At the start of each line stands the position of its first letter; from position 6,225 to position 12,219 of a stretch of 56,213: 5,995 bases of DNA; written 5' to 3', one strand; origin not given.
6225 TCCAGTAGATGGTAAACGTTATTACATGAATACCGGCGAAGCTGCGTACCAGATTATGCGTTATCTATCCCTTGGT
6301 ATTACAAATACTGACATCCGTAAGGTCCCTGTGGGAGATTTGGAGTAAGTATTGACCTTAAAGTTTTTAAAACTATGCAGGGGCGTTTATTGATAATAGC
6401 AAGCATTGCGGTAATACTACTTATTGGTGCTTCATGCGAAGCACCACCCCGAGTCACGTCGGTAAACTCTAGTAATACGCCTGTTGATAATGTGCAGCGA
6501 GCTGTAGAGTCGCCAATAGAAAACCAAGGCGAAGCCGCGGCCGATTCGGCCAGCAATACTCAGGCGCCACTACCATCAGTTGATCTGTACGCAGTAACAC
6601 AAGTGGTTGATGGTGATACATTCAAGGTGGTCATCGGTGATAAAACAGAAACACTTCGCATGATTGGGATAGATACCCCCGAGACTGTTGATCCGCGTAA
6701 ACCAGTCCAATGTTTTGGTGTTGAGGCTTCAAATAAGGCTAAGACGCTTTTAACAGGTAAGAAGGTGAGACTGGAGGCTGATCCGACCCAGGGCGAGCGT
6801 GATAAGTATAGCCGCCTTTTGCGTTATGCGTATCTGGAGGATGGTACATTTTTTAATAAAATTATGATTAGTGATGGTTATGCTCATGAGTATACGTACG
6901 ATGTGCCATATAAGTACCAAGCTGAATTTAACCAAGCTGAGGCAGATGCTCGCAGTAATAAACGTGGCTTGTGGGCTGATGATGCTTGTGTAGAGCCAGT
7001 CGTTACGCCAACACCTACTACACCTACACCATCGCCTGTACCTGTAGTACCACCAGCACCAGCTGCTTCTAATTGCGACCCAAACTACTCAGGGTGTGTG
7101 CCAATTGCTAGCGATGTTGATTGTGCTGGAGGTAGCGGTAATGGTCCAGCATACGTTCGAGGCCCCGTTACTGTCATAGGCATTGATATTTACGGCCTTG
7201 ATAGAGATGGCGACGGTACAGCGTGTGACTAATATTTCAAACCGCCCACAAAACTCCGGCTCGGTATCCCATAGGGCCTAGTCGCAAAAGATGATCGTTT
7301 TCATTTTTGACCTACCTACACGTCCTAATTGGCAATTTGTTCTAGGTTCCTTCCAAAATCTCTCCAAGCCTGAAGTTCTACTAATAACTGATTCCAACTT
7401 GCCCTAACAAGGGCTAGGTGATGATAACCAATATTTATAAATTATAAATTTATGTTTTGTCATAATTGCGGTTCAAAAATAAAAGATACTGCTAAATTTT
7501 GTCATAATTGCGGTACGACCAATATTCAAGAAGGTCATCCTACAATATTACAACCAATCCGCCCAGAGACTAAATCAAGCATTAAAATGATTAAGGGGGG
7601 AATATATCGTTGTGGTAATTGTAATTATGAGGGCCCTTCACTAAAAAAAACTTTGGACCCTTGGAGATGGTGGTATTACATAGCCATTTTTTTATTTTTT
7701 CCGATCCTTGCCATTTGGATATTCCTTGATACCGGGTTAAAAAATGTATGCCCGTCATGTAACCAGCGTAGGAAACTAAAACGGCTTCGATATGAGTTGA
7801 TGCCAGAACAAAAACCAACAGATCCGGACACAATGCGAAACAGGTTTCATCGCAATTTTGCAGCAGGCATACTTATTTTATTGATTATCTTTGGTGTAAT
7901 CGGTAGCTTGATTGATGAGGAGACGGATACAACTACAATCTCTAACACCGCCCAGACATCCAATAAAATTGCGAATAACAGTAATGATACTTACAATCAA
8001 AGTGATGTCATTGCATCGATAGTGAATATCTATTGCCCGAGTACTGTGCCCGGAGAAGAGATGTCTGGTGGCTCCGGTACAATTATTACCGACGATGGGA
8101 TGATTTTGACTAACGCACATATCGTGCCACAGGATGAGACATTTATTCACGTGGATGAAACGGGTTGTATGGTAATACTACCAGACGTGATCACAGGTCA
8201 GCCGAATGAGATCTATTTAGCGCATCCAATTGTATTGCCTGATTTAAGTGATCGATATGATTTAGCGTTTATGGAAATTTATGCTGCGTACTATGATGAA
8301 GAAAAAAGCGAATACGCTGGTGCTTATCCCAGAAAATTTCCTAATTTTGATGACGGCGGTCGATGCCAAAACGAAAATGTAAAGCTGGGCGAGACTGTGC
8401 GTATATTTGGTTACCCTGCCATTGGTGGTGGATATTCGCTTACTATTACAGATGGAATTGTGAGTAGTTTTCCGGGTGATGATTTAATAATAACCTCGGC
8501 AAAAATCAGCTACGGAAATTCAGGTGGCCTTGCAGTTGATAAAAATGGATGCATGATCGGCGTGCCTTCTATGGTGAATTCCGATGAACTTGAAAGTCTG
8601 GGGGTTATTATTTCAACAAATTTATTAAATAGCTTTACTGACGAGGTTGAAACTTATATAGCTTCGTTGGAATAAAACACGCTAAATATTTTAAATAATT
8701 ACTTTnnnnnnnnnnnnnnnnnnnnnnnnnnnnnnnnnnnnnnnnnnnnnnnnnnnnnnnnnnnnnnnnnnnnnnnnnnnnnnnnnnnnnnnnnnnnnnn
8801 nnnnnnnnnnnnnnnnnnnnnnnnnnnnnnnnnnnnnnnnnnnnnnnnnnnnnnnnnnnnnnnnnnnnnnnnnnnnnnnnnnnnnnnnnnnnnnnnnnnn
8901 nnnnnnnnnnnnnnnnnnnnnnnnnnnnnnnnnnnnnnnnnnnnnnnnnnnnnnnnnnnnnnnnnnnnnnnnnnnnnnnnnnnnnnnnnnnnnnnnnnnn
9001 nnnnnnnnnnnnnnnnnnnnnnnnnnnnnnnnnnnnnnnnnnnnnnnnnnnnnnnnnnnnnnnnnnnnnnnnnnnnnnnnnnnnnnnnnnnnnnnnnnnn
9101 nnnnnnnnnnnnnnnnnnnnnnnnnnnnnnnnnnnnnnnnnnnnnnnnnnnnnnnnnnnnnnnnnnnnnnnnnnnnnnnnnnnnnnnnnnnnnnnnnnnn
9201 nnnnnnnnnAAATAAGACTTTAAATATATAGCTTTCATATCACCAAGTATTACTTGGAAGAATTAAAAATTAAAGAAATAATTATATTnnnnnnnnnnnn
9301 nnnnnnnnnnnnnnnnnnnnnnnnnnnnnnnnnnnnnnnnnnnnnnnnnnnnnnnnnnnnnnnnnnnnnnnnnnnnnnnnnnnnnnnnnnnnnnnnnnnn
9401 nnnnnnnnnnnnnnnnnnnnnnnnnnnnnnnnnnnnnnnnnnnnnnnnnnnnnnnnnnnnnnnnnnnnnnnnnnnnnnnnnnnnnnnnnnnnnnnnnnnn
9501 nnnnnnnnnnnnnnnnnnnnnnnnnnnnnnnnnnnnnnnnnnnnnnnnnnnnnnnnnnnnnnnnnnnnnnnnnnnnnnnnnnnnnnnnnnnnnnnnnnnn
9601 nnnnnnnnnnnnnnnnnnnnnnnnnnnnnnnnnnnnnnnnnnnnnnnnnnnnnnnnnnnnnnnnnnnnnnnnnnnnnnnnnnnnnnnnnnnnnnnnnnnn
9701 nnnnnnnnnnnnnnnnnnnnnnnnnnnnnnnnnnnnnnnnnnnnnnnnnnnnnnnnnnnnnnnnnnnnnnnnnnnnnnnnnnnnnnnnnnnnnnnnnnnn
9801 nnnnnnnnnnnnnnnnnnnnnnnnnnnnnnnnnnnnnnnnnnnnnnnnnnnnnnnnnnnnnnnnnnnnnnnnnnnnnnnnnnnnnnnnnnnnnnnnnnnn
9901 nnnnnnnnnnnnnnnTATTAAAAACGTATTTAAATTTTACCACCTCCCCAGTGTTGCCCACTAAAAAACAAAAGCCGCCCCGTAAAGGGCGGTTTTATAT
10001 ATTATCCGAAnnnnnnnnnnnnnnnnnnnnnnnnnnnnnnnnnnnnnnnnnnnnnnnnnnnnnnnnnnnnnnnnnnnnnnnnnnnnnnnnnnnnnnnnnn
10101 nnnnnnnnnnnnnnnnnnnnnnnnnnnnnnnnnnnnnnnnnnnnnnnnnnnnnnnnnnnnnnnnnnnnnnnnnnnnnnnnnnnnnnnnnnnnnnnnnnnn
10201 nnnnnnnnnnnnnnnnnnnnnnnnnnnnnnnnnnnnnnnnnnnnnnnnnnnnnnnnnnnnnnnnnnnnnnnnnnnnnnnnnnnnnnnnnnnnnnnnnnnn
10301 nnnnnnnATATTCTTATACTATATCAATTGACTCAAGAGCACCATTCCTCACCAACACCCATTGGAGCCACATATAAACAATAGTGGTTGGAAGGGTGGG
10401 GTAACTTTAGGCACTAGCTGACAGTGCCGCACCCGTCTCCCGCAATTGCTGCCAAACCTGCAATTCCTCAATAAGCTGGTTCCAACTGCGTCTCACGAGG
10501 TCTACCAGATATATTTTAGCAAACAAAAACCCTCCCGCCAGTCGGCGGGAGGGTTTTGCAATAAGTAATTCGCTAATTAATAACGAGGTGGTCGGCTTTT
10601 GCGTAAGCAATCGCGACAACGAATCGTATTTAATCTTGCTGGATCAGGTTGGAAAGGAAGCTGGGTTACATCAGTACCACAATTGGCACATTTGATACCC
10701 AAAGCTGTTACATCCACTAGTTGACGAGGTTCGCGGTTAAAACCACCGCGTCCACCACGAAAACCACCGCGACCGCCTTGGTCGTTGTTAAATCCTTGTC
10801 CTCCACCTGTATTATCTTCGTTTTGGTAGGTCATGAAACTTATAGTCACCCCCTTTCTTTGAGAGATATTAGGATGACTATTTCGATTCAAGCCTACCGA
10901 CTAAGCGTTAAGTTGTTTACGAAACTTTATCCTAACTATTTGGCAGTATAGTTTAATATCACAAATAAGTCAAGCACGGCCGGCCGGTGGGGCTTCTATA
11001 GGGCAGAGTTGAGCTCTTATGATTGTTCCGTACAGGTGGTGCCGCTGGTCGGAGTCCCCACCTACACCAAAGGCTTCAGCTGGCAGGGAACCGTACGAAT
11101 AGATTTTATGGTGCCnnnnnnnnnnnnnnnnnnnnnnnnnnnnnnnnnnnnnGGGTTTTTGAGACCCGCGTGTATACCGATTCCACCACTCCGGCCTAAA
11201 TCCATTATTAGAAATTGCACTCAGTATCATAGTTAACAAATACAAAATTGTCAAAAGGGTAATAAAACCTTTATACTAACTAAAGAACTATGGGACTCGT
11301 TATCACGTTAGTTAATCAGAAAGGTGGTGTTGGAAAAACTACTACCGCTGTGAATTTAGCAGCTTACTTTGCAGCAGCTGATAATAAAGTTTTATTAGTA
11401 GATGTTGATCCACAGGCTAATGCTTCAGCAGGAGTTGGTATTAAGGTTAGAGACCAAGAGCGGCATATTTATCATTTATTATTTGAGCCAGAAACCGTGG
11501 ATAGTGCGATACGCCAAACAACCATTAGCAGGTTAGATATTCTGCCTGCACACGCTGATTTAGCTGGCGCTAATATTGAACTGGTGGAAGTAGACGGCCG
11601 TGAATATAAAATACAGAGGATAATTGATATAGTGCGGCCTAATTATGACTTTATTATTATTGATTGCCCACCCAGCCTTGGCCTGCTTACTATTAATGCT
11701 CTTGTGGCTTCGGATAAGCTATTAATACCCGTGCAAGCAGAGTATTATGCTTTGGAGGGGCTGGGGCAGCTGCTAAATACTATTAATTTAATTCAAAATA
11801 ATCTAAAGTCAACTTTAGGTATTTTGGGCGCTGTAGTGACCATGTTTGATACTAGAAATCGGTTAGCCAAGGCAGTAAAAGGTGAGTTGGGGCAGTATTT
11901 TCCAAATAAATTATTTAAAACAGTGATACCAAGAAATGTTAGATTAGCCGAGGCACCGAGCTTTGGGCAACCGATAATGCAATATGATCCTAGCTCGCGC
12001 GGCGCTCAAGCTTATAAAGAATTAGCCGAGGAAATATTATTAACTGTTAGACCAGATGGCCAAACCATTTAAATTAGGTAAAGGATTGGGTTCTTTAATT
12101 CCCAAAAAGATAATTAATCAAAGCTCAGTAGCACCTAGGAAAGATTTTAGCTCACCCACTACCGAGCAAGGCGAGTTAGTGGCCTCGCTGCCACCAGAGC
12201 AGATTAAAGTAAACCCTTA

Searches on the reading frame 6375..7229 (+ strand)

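Call 12: search_protein_families(library=pfam, proteins=[window:6375-7229:+], max_evalue=0.01)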
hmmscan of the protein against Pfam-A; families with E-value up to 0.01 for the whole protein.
window:6375-7229:+ (285 aa): 1 family
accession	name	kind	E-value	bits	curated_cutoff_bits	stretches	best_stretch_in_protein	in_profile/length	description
PF00565.23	SNase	-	1e-24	87.5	21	1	93-202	1-107/107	Staphylococcal nuclease homologue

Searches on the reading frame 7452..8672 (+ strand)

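Call 12: search_protein_families(library=pfam, proteins=[window:7452-8672:+], max_evalue=0.01)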
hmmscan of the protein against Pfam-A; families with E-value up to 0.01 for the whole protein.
window:7452-8672:+ (407 aa): 6 families
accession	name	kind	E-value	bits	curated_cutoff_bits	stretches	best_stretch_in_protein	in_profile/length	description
PF13365.12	Trypsin_2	-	4.4e-15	57.1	27.6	1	207-371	1-144/144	Trypsin-like peptidase domain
PF13240.11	Zn_Ribbon_1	-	1.1e-07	31.9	25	1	2-22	1-21/23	zinc-ribbon domain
PF12773.13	DZR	-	2.3e-05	24.9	27.3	1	3-61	1-34/45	Double zinc ribbon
PF00089.32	Trypsin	-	0.00061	20.1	20.6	0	208-390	28-214/220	Trypsin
PF13248.11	Zn_ribbon_3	-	0.0024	17.7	27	1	3-22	5-24/26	zinc-ribbon domain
PF24463.1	DUF7577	-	0.0098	15.9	28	1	2-22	4-24/27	Domain of unknown function (DUF7577)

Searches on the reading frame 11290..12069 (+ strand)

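Call 63: search_protein_families(library=pfam, proteins=[window:11290-12069:+], max_evalue=0.00001)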
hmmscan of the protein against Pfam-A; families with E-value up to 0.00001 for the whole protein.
window:11290-12069:+ (260 aa): 7 families
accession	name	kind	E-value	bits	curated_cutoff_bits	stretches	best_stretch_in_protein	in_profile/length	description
PF13614.12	AAA_31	-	1.7e-65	220.8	27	1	4-177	3-176/177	AAA domain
PF01656.29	CbiA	-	9.8e-28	97.1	25.4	1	5-229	1-125/125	CobQ/CobB/MinD/ParA nucleotide binding domain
PF06564.18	CBP_BcsQ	-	5.2e-12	46.2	21.3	1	5-247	4-231/234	Cellulose biosynthesis protein BcsQ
PF10609.15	ParA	-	5.8e-11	42.7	27.1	1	4-40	5-41/246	NUBPL iron-transfer P-loop NTPase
PF09140.17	MipZ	-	3.8e-10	40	20.7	1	4-161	2-142/262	ATPase MipZ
PF02374.21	ArsA_ATPase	-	6.1e-09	35.9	24.3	1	7-68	5-66/305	Anion-transporting ATPase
PF00142.24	Fer4_NifH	-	1.1e-08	35.3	25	0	10-46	7-43/271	4Fe-4S iron sulfur cluster binding proteins, NifH/frxC family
